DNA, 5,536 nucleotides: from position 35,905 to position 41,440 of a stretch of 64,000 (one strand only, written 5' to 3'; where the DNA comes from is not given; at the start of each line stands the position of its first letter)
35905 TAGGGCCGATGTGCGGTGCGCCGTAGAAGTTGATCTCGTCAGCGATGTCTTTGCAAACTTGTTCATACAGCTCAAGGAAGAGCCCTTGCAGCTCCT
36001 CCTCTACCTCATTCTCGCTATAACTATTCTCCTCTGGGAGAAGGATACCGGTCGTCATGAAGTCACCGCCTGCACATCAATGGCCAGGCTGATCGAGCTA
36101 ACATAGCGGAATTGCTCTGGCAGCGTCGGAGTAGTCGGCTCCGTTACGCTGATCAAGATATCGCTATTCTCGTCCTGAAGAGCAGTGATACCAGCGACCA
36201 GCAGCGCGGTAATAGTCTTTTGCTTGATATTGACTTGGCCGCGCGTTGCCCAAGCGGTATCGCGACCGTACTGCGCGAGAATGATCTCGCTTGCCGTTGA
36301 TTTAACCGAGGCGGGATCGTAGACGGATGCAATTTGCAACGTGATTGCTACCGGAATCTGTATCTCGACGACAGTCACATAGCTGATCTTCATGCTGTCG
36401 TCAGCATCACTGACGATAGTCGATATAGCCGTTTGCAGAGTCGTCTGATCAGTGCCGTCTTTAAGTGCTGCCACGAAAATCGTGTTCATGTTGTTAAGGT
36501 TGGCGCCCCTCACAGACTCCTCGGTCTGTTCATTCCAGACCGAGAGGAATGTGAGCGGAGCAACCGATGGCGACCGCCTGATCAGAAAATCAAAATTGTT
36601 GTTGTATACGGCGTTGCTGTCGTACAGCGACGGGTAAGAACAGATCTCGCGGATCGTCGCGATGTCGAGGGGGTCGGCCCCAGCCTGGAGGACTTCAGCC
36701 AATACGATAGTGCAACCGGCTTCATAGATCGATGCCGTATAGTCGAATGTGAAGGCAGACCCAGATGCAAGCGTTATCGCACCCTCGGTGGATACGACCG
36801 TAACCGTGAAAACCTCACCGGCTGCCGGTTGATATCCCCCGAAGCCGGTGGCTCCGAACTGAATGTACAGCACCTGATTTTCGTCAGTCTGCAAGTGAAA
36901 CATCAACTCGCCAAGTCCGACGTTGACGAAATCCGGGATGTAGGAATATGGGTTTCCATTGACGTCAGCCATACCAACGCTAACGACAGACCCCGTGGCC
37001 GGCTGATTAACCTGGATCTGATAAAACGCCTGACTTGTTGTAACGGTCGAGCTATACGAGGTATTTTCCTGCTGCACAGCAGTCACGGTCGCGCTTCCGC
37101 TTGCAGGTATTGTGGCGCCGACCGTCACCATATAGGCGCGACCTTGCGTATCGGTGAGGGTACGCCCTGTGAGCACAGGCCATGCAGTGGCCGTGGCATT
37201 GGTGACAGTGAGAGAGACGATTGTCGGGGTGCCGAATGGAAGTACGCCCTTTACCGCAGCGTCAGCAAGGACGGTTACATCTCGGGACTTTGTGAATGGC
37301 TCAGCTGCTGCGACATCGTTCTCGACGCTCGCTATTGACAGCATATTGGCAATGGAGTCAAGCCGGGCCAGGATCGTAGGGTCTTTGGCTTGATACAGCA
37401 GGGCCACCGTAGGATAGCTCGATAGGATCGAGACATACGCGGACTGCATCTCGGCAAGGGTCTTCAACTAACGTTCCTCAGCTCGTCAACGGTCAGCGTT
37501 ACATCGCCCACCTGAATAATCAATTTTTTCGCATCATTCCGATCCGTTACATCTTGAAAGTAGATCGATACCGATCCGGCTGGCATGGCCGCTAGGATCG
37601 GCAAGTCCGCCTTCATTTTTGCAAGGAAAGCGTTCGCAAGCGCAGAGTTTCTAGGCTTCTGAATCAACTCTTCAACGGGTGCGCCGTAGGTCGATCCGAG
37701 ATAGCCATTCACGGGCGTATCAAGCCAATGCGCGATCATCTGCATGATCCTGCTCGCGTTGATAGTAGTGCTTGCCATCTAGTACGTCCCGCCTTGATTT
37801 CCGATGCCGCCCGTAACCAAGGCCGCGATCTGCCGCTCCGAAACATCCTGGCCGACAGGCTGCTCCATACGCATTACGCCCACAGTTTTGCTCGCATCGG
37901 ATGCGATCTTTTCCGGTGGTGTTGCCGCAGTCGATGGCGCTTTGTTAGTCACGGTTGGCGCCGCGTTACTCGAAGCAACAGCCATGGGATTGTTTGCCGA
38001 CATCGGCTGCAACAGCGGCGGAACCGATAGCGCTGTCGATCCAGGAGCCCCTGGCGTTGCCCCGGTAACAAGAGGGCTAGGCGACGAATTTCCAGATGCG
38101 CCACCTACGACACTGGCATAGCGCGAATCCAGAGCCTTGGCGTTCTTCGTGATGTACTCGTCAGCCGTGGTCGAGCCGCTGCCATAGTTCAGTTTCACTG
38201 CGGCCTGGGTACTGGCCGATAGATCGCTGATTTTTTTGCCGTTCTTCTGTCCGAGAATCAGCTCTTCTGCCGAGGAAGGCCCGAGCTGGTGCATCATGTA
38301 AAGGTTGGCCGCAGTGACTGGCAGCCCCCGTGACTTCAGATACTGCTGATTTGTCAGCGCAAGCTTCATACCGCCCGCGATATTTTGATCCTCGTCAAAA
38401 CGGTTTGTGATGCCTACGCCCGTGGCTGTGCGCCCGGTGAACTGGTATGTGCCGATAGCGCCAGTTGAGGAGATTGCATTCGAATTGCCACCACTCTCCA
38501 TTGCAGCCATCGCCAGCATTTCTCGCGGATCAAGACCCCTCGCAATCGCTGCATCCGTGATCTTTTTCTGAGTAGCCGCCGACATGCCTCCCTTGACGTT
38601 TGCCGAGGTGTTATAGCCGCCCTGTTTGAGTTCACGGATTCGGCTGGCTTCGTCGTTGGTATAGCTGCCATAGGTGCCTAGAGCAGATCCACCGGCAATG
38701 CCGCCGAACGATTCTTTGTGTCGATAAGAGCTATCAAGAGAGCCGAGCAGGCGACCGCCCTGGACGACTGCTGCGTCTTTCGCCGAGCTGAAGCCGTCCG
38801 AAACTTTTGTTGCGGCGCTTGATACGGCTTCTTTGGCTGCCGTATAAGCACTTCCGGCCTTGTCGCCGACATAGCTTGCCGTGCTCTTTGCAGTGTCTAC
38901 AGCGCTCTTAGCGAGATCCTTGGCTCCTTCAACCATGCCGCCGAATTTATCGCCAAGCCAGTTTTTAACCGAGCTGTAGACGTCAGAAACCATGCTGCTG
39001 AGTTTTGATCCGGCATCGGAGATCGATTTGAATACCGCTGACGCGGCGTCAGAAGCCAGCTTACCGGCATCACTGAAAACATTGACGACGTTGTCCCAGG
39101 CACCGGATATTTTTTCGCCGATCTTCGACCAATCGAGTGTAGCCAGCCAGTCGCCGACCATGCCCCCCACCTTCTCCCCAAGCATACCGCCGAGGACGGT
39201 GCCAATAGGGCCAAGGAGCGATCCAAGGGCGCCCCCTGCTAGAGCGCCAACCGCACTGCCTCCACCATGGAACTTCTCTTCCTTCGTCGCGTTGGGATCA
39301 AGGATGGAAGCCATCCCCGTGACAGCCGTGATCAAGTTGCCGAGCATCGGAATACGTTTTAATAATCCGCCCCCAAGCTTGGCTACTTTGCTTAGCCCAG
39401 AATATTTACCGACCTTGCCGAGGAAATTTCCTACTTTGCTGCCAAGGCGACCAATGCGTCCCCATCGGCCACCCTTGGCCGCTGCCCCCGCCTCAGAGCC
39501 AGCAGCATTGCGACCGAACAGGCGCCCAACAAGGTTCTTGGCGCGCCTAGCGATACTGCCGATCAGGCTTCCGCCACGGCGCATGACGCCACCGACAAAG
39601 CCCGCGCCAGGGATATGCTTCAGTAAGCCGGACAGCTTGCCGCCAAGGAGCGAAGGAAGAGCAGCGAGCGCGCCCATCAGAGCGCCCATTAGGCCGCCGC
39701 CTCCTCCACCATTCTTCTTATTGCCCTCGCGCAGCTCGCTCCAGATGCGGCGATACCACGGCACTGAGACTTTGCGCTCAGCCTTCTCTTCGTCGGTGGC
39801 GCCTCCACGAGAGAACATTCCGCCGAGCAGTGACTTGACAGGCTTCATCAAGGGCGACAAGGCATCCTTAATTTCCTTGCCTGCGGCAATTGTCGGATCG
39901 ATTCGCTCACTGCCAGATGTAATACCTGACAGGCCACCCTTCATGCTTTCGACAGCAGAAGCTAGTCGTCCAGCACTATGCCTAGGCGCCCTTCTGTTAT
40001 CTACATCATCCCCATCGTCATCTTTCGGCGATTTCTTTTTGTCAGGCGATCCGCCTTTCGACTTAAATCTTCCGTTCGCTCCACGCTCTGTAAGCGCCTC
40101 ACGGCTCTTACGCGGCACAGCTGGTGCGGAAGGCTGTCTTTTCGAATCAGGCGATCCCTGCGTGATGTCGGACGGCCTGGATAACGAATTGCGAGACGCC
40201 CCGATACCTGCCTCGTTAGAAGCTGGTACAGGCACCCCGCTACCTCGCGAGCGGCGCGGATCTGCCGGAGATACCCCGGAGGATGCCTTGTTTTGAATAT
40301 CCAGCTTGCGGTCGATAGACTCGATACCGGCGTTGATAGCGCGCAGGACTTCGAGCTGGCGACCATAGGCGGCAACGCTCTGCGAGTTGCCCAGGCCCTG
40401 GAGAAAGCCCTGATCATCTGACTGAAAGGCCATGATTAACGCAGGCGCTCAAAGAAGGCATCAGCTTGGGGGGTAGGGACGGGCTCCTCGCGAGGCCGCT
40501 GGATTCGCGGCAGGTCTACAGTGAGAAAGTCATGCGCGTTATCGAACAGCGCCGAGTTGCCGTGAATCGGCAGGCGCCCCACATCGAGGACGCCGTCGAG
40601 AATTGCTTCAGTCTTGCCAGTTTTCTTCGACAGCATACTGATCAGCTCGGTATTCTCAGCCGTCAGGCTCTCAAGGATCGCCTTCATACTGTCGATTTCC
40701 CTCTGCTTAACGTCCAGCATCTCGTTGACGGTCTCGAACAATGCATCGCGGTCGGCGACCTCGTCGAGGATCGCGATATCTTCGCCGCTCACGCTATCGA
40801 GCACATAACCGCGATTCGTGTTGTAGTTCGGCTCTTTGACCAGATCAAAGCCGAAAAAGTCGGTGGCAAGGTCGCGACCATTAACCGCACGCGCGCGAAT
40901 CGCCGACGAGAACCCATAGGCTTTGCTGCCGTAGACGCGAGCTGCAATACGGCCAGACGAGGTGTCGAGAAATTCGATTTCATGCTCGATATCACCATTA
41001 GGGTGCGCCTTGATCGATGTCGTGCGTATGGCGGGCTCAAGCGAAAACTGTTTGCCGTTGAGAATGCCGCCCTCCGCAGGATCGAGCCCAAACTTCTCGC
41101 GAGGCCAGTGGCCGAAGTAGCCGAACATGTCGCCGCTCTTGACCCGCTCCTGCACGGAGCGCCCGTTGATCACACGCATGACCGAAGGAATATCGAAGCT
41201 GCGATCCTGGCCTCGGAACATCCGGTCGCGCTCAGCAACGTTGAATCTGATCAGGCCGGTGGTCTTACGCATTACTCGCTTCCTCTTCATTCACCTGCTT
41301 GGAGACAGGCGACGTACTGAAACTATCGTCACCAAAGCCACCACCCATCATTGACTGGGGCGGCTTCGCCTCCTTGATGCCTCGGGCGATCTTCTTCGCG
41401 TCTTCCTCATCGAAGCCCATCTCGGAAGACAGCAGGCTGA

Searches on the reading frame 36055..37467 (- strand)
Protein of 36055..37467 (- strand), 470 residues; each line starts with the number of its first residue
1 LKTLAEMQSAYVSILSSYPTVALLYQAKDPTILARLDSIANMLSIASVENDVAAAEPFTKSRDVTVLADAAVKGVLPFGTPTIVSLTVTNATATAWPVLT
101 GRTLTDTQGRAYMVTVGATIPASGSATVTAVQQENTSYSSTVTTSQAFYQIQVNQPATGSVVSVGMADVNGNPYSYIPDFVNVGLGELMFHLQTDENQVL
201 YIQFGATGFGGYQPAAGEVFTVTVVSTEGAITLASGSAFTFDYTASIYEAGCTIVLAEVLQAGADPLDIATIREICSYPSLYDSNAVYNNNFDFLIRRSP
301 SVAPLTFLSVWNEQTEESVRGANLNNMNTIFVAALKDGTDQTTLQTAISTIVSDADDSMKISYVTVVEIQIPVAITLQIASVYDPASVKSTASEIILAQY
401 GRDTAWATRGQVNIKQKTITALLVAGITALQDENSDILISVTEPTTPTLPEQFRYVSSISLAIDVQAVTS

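Call 7: search_protein_families(library=phrogs, proteins=[window:36055-37467:-], max_evalue=0.001)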
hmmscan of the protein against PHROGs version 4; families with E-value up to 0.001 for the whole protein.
window:36055-37467:- (470 aa): 1 family
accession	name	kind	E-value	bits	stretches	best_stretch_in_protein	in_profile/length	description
phrog_1369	-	tail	3.2e-102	343.8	1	4-467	5-479/489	baseplate protein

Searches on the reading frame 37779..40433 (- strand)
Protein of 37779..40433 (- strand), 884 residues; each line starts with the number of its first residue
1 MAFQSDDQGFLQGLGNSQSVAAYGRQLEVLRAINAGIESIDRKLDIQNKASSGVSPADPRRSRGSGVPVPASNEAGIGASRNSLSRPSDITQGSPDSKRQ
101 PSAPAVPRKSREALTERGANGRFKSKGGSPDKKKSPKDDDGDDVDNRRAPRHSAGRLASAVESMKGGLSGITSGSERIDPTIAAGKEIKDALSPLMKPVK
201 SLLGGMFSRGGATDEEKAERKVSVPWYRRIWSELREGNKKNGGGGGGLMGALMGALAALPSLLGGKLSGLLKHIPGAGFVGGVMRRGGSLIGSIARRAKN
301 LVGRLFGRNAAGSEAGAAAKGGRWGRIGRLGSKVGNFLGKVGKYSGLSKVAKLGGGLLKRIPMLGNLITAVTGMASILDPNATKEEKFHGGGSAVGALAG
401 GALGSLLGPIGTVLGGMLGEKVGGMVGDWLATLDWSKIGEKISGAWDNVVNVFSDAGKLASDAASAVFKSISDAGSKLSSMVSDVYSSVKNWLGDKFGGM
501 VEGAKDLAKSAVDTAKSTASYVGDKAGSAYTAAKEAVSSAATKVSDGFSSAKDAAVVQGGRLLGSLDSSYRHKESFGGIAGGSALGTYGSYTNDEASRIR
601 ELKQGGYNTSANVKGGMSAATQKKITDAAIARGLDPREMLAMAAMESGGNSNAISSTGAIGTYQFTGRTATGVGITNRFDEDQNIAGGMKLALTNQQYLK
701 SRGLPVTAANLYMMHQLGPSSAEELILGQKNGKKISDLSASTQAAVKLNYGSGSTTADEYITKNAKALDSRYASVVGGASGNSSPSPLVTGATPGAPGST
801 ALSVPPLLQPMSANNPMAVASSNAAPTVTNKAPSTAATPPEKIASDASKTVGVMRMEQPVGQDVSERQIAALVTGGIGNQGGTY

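Call 7: search_protein_families(library=phrogs, proteins=[window:37779-40433:-], max_evalue=0.001)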
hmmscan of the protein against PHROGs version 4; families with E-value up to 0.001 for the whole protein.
window:37779-40433:- (884 aa): 16 families
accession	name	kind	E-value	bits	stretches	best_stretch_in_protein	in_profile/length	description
phrog_4067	-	other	1.1e-58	200.4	1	350-776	368-840/980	transglycosylase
phrog_6922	-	unknown function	1.1e-33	118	1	93-879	125-763/768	-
phrog_13449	-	other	1.1e-11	45.7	1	628-703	14-86/269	transglycosylase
phrog_2013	-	tail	2e-11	44.4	1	434-691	290-540/657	lytic tail protein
phrog_1535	-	tail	3.1e-11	43.2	1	368-555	842-1009/1152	tail length tape measure protein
phrog_11561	-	unknown function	1.3e-10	41.3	1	619-773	320-489/853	-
phrog_22520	-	unknown function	7.5e-10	39.6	1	622-762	9-147/330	-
phrog_167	-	tail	2.2e-08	33.3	1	155-427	559-723/1555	tail length tape measure protein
phrog_11489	-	unknown function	1.1e-07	31.3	1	335-506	671-845/1717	-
phrog_669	-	lysis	5e-07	28.4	1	631-697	931-1003/1946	endolysin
phrog_17020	-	unknown function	3e-06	27.7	1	437-519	129-215/353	-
phrog_35176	-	unknown function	5.6e-06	25.7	1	577-725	52-207/1124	-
phrog_4070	-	tail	4.3e-05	22.8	1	435-535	259-363/989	tail length tape measure protein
phrog_4200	-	tail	9.7e-05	22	1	432-556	361-485/732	tail length tape measure protein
phrog_28014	-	unknown function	0.00015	22.5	1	621-690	34-102/224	-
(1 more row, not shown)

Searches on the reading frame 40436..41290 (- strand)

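Call 69: search_protein_families(library=pfam, proteins=[window:40436-41290:-], max_evalue=0.01)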
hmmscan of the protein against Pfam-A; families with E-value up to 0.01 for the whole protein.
window:40436-41290:- (284 aa): 0 families

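Call 79: search_protein_families(library=phrogs, proteins=[window:40436-41290:-], max_evalue=0.001)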
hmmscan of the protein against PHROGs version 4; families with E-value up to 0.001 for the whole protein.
window:40436-41290:- (284 aa): 3 families
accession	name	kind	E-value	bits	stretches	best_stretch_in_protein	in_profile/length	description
phrog_30560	-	unknown function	2.2e-72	244.9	1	7-225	3-226/294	-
phrog_4727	-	unknown function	7.1e-43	148.1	1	8-163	5-161/305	-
phrog_1801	-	tail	1.8e-28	100.8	1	14-224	10-225/339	tail fiber protein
